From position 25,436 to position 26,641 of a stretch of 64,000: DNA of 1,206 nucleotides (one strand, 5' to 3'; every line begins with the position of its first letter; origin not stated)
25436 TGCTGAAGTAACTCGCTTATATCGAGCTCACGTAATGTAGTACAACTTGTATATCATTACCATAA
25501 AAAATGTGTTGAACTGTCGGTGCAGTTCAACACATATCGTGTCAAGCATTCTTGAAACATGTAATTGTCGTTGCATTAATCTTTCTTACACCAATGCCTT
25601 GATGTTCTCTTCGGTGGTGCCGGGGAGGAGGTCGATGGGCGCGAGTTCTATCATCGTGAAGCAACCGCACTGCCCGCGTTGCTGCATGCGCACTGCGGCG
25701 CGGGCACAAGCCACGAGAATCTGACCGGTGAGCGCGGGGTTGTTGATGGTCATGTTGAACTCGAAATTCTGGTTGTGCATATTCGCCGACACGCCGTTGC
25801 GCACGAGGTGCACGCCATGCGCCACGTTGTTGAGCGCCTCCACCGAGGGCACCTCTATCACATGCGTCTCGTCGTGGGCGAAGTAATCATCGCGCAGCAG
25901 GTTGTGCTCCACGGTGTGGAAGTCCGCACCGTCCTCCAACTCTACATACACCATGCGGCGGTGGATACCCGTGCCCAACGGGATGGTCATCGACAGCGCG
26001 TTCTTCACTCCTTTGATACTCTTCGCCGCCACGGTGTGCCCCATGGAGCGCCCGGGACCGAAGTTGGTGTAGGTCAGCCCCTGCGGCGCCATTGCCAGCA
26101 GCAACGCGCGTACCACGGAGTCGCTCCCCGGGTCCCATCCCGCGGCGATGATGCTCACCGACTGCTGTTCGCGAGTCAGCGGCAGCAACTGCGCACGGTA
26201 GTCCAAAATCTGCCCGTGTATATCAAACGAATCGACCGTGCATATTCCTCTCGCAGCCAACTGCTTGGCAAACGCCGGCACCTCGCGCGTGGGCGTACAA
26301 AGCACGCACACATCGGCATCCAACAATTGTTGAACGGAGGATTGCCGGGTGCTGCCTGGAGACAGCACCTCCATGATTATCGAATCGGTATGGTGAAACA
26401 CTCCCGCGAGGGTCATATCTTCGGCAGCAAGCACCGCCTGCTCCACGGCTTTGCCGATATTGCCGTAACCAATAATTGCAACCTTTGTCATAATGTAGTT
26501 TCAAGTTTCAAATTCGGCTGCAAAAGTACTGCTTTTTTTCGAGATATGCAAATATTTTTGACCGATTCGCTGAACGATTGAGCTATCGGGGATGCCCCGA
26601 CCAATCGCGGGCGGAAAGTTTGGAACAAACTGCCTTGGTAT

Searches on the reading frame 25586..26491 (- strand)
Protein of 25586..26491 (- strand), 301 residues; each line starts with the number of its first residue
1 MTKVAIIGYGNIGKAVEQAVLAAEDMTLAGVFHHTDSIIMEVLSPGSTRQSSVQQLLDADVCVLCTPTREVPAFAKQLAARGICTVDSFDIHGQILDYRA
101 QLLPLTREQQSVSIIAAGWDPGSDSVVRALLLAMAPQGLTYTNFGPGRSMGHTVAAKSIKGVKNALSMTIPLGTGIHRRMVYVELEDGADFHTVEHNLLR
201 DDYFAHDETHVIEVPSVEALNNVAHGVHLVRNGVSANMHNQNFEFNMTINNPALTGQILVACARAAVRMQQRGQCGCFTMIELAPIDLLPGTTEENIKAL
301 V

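Call 12: search_protein_families(library=pfam, proteins=[window:25586-26491:-], max_evalue=0.0001)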
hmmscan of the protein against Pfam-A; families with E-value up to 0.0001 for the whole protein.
window:25586-26491:- (301 aa): 2 families
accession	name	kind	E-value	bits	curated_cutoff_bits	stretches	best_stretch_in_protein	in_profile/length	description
PF16654.10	DAPDH_C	-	5.9e-18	65.6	30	1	118-250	1-153/154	Diaminopimelic acid dehydrogenase C-terminal domain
PF03807.23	F420_oxidored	-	7.3e-05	23.7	21.6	0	3-78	1-79/94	NADP oxidoreductase coenzyme F420-dependent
